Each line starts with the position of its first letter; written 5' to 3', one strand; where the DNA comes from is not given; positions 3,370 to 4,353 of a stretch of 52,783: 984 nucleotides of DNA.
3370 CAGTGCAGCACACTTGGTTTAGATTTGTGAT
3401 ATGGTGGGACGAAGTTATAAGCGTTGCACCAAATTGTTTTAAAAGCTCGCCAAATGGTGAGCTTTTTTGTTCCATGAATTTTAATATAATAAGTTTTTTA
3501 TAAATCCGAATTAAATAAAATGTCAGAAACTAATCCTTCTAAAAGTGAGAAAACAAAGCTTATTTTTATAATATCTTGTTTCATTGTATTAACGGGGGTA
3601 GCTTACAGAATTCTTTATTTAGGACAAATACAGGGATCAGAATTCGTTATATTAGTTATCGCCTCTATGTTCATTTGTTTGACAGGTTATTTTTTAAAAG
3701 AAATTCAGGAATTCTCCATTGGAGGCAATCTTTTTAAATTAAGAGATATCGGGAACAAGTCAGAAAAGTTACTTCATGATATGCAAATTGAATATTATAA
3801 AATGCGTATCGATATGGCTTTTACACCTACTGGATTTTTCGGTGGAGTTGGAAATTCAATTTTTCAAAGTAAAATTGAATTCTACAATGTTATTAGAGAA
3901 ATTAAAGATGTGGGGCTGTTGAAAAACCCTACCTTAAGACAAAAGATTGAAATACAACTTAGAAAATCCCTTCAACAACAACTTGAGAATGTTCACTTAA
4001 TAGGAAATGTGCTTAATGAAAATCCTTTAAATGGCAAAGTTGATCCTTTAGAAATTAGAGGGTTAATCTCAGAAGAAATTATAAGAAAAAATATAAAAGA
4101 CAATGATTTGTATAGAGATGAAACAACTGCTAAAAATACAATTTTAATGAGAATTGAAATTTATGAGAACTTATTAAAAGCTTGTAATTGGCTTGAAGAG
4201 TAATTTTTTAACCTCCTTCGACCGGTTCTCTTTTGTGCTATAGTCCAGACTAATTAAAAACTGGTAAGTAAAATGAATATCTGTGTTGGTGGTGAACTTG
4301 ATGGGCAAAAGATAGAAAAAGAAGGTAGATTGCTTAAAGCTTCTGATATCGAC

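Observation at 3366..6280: Low-GC accessory-gene cluster between the Q-like gene and the packaging operon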

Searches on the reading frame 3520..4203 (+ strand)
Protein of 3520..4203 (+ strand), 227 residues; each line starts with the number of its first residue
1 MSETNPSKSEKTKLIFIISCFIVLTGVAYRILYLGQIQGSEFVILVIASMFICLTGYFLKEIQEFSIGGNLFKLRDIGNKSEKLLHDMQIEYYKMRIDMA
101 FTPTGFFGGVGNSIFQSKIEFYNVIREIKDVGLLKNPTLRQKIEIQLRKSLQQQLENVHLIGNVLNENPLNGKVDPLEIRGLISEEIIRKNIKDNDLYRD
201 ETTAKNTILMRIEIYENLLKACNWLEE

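Call 4: search_protein_families(library=pfam, proteins=[window:3520-4203:+], max_evalue=0.1)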
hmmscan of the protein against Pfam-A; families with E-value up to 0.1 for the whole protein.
window:3520-4203:+ (227 aa): 0 families

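Call 5: search_protein_families(library=phrogs, proteins=[window:3520-4203:+], max_evalue=0.01)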
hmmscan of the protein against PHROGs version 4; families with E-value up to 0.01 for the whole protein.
window:3520-4203:+ (227 aa): 1 family
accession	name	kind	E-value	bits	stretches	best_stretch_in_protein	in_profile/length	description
phrog_8083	-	unknown function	7.4e-98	327.5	1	2-227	1-226/226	-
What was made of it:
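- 3520..4203 (+): ORF A: 227-aa protein with two N-terminal TM helices and a helical C-terminal domain; rare swappable cargo, GC 0.289. phrog_8083 at 7e-98 (call 5).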

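Call 10: search_protein_families(library=padloc, proteins=[window:3520-4203:+], max_evalue=0.1)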
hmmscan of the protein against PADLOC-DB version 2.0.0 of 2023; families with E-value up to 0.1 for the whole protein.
window:3520-4203:+ (227 aa): 0 families

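Call 11: search_protein_families(library=ncbifam, proteins=[window:3520-4203:+], max_evalue=0.1)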
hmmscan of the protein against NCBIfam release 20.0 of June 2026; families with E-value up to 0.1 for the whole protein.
window:3520-4203:+ (227 aa): 0 families
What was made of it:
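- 3520..4203 (+): No Pfam, NCBIfam or PADLOC hit (calls 4, 10, 11).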

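Call 14: search_dna_similar(query=window:3520-4203:+, collection=phages, mode=protein, max_rows=40, max_evalue=0.001)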
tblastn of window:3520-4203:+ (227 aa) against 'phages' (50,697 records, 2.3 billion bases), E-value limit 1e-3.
Records with a match: 10; places in all: 10; records where one place covers at least 80% of the query: 2.
Best place of each record, by identity: >=99% 2; <60% 8.
By first word of the organism name: Acinetobacter 10.
By host as written in the record: Acinetobacter baumannii 4; - 3; Acinetobacter baumannii Ab105 1; Acinetobacter baumannii MDR-TJ 1; Acinetobacter baumannii ATCC 17978 1.
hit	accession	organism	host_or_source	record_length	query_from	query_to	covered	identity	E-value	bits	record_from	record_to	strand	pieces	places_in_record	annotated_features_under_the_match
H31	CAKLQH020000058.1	Acinetobacter phage MD-2021a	not known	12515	1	227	100%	100.0%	4e-147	458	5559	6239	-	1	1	Uncharacterised protein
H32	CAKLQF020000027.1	Acinetobacter phage MD-2021a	not known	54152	1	227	100%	100.0%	4e-147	458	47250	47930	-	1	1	Uncharacterised protein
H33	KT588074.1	Acinetobacter phage Ab105-1phi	Acinetobacter baumannii Ab105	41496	13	159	65%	27.2%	3e-7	56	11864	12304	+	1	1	hypothetical protein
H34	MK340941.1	Acinetobacter phage AbTJ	Acinetobacter baumannii MDR-TJ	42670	13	159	65%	27.2%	3e-7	56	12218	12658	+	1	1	hypothetical protein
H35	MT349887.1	Acinetobacter phage 5W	Acinetobacter baumannii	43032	13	159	65%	27.2%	3e-7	56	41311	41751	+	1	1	hypothetical protein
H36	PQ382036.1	Acinetobacter phage vB_AbaSI_5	Acinetobacter baumannii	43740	13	159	65%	27.2%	3e-7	56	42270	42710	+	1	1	hypothetical protein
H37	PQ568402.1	Acinetobacter phage PhabP_R1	Acinetobacter baumannii ATCC 17978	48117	13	159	65%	27.2%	3e-7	56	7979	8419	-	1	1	hypothetical protein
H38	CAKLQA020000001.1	Acinetobacter phage MD-2021a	not known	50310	13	159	65%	27.2%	3e-7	56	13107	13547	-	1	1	Uncharacterised protein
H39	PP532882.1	Acinetobacter phage Abau_Attikon1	Acinetobacter baumannii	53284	13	159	65%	27.2%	3e-7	56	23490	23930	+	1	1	hypothetical protein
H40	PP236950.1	Acinetobacter phage vB_AbaS_Ftm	Acinetobacter baumannii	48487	18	109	41%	26.3%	2e-4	47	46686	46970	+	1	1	hypothetical protein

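Call 19: search_solved_structures(query=window:3520-4203:+, max_evalue=10)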
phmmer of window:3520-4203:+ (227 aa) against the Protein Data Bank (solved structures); distinct sequences matched with E-value up to 10: 2.
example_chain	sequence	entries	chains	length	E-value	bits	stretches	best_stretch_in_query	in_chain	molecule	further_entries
4ic6_A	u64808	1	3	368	1.4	11.8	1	156-221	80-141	Protease Do-like 8, chloroplastic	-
4gkw_A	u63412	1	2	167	4.5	10.2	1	140-188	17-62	Spindle assembly abnormal protein 6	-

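Call 27: find_homologous_proteins(query=window:3520-4203:+, max_evalue=0.001)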
Query window:3520-4203:+ (227 aa): 11 proteins with E <= 0.001 among 361 candidates.
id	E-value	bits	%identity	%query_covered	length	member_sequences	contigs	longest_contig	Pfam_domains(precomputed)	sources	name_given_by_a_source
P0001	7.9e-141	485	98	100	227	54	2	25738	-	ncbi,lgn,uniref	ncbi:hypothetical protein L1A47_14250 [Acinetobacter baumannii]|uniref:hypothetical protein n=1 Tax=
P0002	1.8e-76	275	62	91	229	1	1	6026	-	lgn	-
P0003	1.2e-75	272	62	89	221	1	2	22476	-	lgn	-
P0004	2.0e-74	268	61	89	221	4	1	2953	-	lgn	-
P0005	6.6e-74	266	60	89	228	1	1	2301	-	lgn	-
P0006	6.6e-20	90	41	68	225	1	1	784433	-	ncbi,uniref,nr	ncbi:hypothetical protein DBL02_00085 [Acinetobacter oleivorans]|uniref:hypothetical protein n=1 Tax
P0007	2.1e-19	88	36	70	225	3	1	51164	-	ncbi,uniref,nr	ncbi:hypothetical protein [Acinetobacter baumannii]|uniref:hypothetical protein n=1 Tax=Acinetobacte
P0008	2.3e-19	88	43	53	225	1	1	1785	-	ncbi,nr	ncbi:hypothetical protein AMS70_12490 [Acinetobacter sp. JS678]|nr:hypothetical protein AMS70_12490 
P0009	3.5e-19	87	47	47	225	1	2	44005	-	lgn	-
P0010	7.5e-19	86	43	53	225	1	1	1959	-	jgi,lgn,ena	-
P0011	1.4e-18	85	43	53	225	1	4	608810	-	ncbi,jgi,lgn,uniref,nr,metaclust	ncbi:hypothetical protein P23_1007 [Acinetobacter calcoaceticus]|jgi:hypothetical protein|uniref:hyp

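Call 41: predict_structure(alignment_id=A1)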
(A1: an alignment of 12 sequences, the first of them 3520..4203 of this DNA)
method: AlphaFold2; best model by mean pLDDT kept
length: 227 residues; sequences in the alignment: 12
mean_pLDDT: 79.5   pTM: 0.59
mean pLDDT of the five models: 79.5, 78.2, 76.7, 73.4, 72.4
residues with pLDDT >= 90: 52; 70-90: 131; 50-70: 29; < 50: 15
segments of 3 or more residues with pLDDT < 50: 1-5, 104-110
pLDDT, mean of each block of 10 residues (from residue 1): 49 81 87 82 81 73 51 66 83 88 46 77 94 92 92 89 82 89 88 72 88 93 89
secondary structure, 60 per line:
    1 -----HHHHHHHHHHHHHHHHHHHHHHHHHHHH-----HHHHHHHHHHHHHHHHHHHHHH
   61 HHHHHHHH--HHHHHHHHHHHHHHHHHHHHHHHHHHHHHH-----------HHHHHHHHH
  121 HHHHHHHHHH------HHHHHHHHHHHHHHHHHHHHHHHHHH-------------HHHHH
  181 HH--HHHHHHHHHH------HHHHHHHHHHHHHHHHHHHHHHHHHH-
elements in order: H6-33 H39-68 H71-100 H112-130 H137-162 H176-182 H185-194 H201-226
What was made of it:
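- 3520..4203 (+): AlphaFold pLDDT 79.5, all helices (call 41).
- Checked: Its AlphaFold model is all-helical (pLDDT 79.5, call 41).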

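Call 46: search_protein_representatives(alignment_id=A1)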
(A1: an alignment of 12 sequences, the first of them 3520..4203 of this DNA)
Query: 12 sequences, 226 profile positions. Proteins with E-value up to 0.001 (for the whole library): 143; up to 1e-10: 71; up to 1e-30: 7. The best 143 are listed.
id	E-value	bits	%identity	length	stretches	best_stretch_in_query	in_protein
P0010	2.0e-101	354.6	-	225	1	1-226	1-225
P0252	4.9e-64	232.3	-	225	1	7-226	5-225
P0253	6.5e-48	179.6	-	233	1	4-225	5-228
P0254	2.3e-46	174.5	-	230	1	4-222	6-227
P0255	2.1e-44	168.1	-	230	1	4-222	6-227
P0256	4.6e-34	134.3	-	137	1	9-123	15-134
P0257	8.4e-34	133.4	-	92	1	75-165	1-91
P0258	3.5e-30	121.6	-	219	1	11-225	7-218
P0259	1.4e-29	119.6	-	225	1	17-226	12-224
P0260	6.2e-27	111.0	-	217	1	14-224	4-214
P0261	3.7e-26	108.4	-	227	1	15-224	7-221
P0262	8.7e-26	107.2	-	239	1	17-224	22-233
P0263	3.8e-25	105.1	-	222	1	11-219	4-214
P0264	1.3e-24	103.4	-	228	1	19-222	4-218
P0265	4.5e-24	101.6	-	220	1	13-225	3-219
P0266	1.3e-23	100.1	-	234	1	4-225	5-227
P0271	3.5e-22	95.4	-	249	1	1-222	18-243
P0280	1.3e-17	80.4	-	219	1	16-224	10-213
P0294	2.1e-14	70.0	-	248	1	16-224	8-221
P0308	5.5e-12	62.0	-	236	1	4-224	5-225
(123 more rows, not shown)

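Call 47: list_cluster_members(proteins=[P0252, P0253, P0258, P0260, P0262, P0266, P0271, P0280, P0294, P0308])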
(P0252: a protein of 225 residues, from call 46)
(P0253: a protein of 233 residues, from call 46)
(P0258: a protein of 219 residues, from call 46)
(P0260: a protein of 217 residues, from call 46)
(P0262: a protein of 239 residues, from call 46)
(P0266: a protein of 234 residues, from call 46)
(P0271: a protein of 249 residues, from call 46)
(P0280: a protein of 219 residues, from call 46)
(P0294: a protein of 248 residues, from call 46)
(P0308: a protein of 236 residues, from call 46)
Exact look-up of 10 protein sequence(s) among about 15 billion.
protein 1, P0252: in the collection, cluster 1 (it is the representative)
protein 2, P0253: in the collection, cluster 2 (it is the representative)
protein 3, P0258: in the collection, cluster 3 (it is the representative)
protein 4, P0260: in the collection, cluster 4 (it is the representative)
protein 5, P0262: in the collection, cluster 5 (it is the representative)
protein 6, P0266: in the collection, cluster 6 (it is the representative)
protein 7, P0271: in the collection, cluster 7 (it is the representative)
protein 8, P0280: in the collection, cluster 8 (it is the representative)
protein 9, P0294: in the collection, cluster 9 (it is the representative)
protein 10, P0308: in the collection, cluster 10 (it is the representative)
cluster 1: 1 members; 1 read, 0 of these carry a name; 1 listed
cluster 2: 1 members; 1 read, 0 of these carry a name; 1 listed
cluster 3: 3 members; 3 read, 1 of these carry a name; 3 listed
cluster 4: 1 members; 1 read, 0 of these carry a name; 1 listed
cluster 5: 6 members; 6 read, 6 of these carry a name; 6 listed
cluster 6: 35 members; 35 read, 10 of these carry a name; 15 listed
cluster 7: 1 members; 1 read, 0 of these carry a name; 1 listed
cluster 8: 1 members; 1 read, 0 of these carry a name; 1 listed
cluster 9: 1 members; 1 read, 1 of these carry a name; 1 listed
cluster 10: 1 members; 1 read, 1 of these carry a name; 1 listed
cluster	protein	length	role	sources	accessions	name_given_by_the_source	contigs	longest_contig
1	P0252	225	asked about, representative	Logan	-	-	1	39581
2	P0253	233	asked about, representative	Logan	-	-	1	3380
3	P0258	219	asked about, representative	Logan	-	-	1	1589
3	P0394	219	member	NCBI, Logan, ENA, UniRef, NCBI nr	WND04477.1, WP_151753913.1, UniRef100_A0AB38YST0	hypothetical protein [Acinetobacter soli] | Uncharacterized protein n=1 Tax=Acinetobacter soli TaxID=487316 RepID=A0AB38YST0_9GAMM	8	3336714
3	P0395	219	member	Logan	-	-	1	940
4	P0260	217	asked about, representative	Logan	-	-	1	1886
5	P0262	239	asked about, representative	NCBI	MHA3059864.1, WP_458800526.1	hypothetical protein ACX1NY_04390 [Acinetobacter sp. ANC 4631]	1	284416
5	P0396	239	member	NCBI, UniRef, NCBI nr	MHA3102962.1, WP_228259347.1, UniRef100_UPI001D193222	hypothetical protein [Acinetobacter sp. ANC 3791] | hypothetical protein n=1 Tax=Acinetobacter sp. ANC 3791 TaxID=2529836 RepID=UPI001D193222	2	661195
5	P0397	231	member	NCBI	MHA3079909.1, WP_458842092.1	hypothetical protein [Acinetobacter sp. ANC 5502]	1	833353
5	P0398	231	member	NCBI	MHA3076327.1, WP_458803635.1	hypothetical protein ACX1N5_04340 [Acinetobacter sp. ANC 4636]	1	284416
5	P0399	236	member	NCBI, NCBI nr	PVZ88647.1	hypothetical protein C9426_07435 [Serratia sp. S1B]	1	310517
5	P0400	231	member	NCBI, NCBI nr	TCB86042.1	hypothetical protein E0H90_03195 [Acinetobacter sp. ANC 3791]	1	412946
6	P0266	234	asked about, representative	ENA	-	-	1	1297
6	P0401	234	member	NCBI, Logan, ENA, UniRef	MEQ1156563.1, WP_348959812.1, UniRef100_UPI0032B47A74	phage holin family protein [Acinetobacter johnsonii] | phage holin family protein n=1 Tax=Acinetobacter johnsonii TaxID=40214 RepID=UPI0032B47A74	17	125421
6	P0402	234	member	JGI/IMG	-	hypothetical protein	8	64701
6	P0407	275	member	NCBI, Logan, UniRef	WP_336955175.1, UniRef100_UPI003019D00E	phage holin family protein [Acinetobacter johnsonii] | phage holin family protein n=1 Tax=Acinetobacter johnsonii TaxID=40214 RepID=UPI003019D00E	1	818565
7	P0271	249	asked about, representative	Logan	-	-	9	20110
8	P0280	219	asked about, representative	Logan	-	-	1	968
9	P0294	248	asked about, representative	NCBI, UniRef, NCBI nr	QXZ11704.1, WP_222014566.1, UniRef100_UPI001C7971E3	hypothetical protein KVQ82_16560 [Pseudomonas sp. AO-1] | hypothetical protein n=1 Tax=Pseudomonas sp. AO-1 TaxID=2855434 RepID=UPI001C7971E3 | hypothetical protein [Pseudomonas sp. AO-1]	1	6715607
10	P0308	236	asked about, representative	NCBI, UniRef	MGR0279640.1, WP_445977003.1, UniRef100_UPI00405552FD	hypothetical protein ACUM5Y_11420 [Marinomonas dokdonensis] | hypothetical protein n=1 Tax=Marinomonas dokdonensis TaxID=328224 RepID=UPI00405552FD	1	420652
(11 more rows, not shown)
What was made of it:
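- NCBI names for cluster 6 are in call 47.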

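Call 50: search_protein_families(library=pfam, proteins=[P0401, P0407, P0394, P0396, P0294, P0308, P0252, P0253, P0271, P0260], max_evalue=1)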
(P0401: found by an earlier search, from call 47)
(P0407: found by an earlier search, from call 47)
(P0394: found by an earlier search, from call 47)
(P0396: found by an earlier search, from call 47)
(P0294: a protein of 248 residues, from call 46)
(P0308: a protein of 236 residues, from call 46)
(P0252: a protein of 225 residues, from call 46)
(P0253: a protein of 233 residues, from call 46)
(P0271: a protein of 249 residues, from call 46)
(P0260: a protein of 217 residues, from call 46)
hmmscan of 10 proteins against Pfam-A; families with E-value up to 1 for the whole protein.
P0401 (234 aa): 3 families
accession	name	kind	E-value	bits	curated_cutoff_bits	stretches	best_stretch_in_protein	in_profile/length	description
PF25587.1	Rv2743c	-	0.023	14.8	27.7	0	193-219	171-197/237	Rv2743c family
PF20135.4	DUF6525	-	0.11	12.7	23.5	1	156-189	4-38/78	Family of unknown function (DUF6525)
PF11026.13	DUF2721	-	0.36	11.2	28.3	1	13-71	68-127/129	Protein of unknown function (DUF2721)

P0407 (275 aa): 3 families
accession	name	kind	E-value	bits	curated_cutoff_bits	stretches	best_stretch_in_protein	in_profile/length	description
PF19261.4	DUF5904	-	0.0092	16.5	25.7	1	21-100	16-94/133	Domain of unknown function (DUF5904)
PF25587.1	Rv2743c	-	0.0097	16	27.7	0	231-260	168-197/237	Rv2743c family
PF19579.4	FtsL_2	-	0.17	12.2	24.6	1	78-134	16-72/100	Bacteriodetes cell division protein (FtsL-like)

P0394 (219 aa): 1 family
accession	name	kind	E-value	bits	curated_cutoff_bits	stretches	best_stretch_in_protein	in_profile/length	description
PF11023.14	DUF2614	-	0.42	11.2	21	0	3-56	5-52/111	Zinc-ribbon containing domain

P0396 (239 aa): 0 families

P0294 (248 aa): 0 families

P0308 (236 aa): 3 families
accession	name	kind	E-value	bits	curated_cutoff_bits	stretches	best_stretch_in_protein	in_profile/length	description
PF25253.1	DUF7855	-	0.062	14.1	27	0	189-217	56-84/112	Family of unknown function (DUF7855)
PF14666.11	RICTOR_M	-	0.1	12.8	27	1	61-106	42-87/104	Rapamycin-insensitive companion of mTOR, middle domain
PF11089.13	SyrA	-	0.12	12.6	25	1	5-32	9-36/38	Exopolysaccharide production repressor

P0252 (225 aa): 1 family
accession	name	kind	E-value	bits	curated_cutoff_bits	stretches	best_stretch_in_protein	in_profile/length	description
PF10864.13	DUF2663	-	0.14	13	25.2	1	14-107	22-103/127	Protein of unknown function (DUF2663)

P0253 (233 aa): 0 families

P0271 (249 aa): 7 families
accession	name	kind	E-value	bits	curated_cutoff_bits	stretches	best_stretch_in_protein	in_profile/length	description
PF10724.14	DUF2516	-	0.018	15.7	30.6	1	25-66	39-76/92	Protein of unknown function (DUF2516)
PF09324.15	Sec7-like_HDS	-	0.06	13.7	23.5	1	135-175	15-54/84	Mon2/Sec7/BIG1-like, HDS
PF11188.13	DUF2975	-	0.063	13.6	27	1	8-73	43-107/130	Protein of unknown function (DUF2975)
PF00689.26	Cation_ATPase_C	-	0.084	13.1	27.3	1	21-75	112-172/175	Cation transporting ATPase, C-terminus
PF00270.35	DEAD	-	0.12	12.6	26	1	119-170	111-164/167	DEAD/DEAH box helicase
PF19579.4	FtsL_2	-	0.25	11.7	24.6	1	128-171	29-72/100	Bacteriodetes cell division protein (FtsL-like)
PF08285.16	DPM3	-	0.87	10.3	25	0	34-105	8-78/90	Dolichol-phosphate mannosyltransferase subunit 3 (DPM3)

P0260 (217 aa): 0 families
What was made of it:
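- On Holin (ORF A): No holin family matches it (calls 4, 50).
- No Pfam holin family matches A or ten of its relatives (calls 4, 50).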

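Call 51: fold_search(model_id=the predicted structure, library=pdb)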
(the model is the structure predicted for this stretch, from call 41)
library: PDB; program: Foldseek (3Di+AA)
matches with E <= 10: 179; with E <= 0.001: 0
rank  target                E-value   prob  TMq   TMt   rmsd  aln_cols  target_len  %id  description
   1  6twz_C                5.3e-01  0.28  0.25  0.24  17.5       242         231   14  14-3-3 sigma complexed with a phosphorylated 16E6 peptide (released 2020-05-06)
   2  5iqp_B                6.1e-01  0.28  0.26  0.26  17.5       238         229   13  14-3-3 PROTEIN TAU ISOFORM (released 2016-03-23)
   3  8sr7_A                8.7e-01  0.08  0.15  0.05  24.5       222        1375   13  Cryo-EM structure of TRPM2 chanzyme in the presence of Magnesium, Adenosine monophosphate, and Ribose-5-phosphate (released 2024-05-08)
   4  4gnt_A                1.0e+00  0.21  0.26  0.26  17.2       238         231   11  Complex of ChREBP and 14-3-3beta (released 2012-10-24)
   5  5gpn_f                1.0e+00  0.18  0.23  0.17  21.1       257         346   16  Architecture of mammalian respirasome (released 2017-04-05)
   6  5gup_i                1.0e+00  0.18  0.23  0.17  21.1       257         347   16  Cryo-EM structure of mammalian respiratory supercomplex I1III2IV1 (released 2017-03-29)
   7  7a6y_D                1.2e+00  0.18  0.23  0.23  15.1       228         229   14  Structure of 14-3-3 gamma in complex with DAPK2 peptide stabilized by FC-A (released 2021-08-25)
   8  6twz_B                1.4e+00  0.18  0.25  0.25  15.4       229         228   14  14-3-3 sigma complexed with a phosphorylated 16E6 peptide (released 2020-05-06)
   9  3smk_A                1.5e+00  0.13  0.22  0.22  17.9       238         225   12  Crystal structure of human 14-3-3 sigma C38V/N166H in complex with TASK-3 peptide and stabilizer Cotylenin A (released 2012-07-11)
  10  6byj_B                1.6e+00  0.14  0.23  0.22  15.2       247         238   10  Structure of human 14-3-3 gamma bound to O-GlcNAc peptide (released 2018-05-09)
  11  9b1k                  1.6e+00  0.04  0.12  0.07  19.8       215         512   12  Urate bound human URAT1 in the occluded state (released 2024-09-18)
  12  6t80_D                1.8e+00  0.15  0.25  0.25  15.7       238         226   12  Human 14-3-3 sigma fused to the AANAT peptide including phosphoserine-205 (released 2020-11-18)
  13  7qip_B                1.8e+00  0.14  0.26  0.26  17.4       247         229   11  SARS-CoV-2 Nucleocapsid phosphopeptide 201-210 bound to human 14-3-3 sigma (released 2021-12-29)
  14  7oqw_A                2.1e+00  0.11  0.24  0.24  17.6       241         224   12  Ternary complex of 14-3-3 sigma, Amot-p130 phosphopeptide, and WQ178 (released 2022-06-22)
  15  5lu2_A                2.2e+00  0.14  0.25  0.25  15.9       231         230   14  Human 14-3-3 sigma complexed with long HSPB6 phosphopeptide (released 2017-02-01)
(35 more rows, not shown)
